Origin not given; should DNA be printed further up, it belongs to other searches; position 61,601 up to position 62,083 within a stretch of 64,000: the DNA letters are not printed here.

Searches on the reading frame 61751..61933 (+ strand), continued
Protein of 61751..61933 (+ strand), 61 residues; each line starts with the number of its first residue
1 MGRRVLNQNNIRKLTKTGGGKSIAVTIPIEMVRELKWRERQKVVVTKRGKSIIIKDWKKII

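Call 75: fold_search(model_id=the predicted structure, library=pdb)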
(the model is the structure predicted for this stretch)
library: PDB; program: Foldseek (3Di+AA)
matches with E <= 10: 61; with E <= 0.001: 0
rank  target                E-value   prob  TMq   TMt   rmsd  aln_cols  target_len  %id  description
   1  1ub4_C                4.7e-02  1.00  0.67  0.56   1.6        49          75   22  crystal structure of MazEF complex (released 2003-05-20)
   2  2mrn_MODEL_1_A        8.4e-02  1.00  0.62  0.58   2.1        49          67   22  Structure of truncated EcMazE (released 2015-02-04)
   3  1mvf_D                1.7e-01  1.00  0.59  0.79   1.7        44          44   23  MazE addiction antidote (released 2003-06-10)
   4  2k1n_MODEL_1_A        2.2e-01  0.96  0.50  0.54   2.7        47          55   30  DNA bound structure of the N-terminal domain of AbrB (released 2008-11-11)
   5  9a4b_A                2.8e-01  0.99  0.58  0.38   2.9        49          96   28  Integrative model of ABRB-ATPE by crosslinking MS and deep learning (released 2024-09-18)
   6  1yfb_A                2.8e-01  0.98  0.52  0.60   2.9        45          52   27  The solution structure of the N-domain of the transcription factor abrB (released 2005-04-12)
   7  2mru_MODEL_1_A        4.1e-01  0.95  0.52  0.61   3.1        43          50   23  Structure of truncated EcMazE-DNA complex (released 2015-02-04)
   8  2w1t_A                4.4e-01  0.97  0.57  0.22   2.4        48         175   27  Crystal Structure of B. subtilis SpoVT (released 2008-11-18)
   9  3zvk_H                4.7e-01  0.87  0.49  0.52   2.6        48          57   31  Crystal structure of VapBC2 from Rickettsia felis bound to a DNA fragment from their promoter (released 2011-12-14)
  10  2w1t_B                5.3e-01  0.96  0.57  0.22   2.4        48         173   27  Crystal Structure of B. subtilis SpoVT (released 2008-11-18)
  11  2fy9_MODEL_1_A        6.9e-01  0.90  0.58  0.64   2.7        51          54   24  Solution Structure of the N-Terminal DNA Recognition Domain of the Bacillus Subtilis Transcription-State Regul (released 2006-05-23)
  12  3zvk_E                8.9e-01  0.84  0.53  0.56   2.2        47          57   28  Crystal structure of VapBC2 from Rickettsia felis bound to a DNA fragment from their promoter (released 2011-12-14)
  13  7xi6_A                8.9e-01  0.35  0.38  0.40   4.2        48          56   14  Crystal structure of C56 from pSSVi (released 2023-04-19)
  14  5l6l_E                9.5e-01  0.77  0.53  0.51   3.9        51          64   24  Structure of Caulobacter crescentus VapBC1 bound to operator DNA (released 2016-12-28)
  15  3zvk_G                1.1e+00  0.77  0.52  0.43   2.2        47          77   28  Crystal structure of VapBC2 from Rickettsia felis bound to a DNA fragment from their promoter (released 2011-12-14)
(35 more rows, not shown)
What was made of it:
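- On SpoVT/AbrB (MazE/VapB/AbrB) DNA-binding domain family: The top Foldseek hits are all MazE, AbrB-N, SpoVT or VapB; the best is 1ub4_C with TM 0.67 and rmsd 1.6 over 49 columns (call 75).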
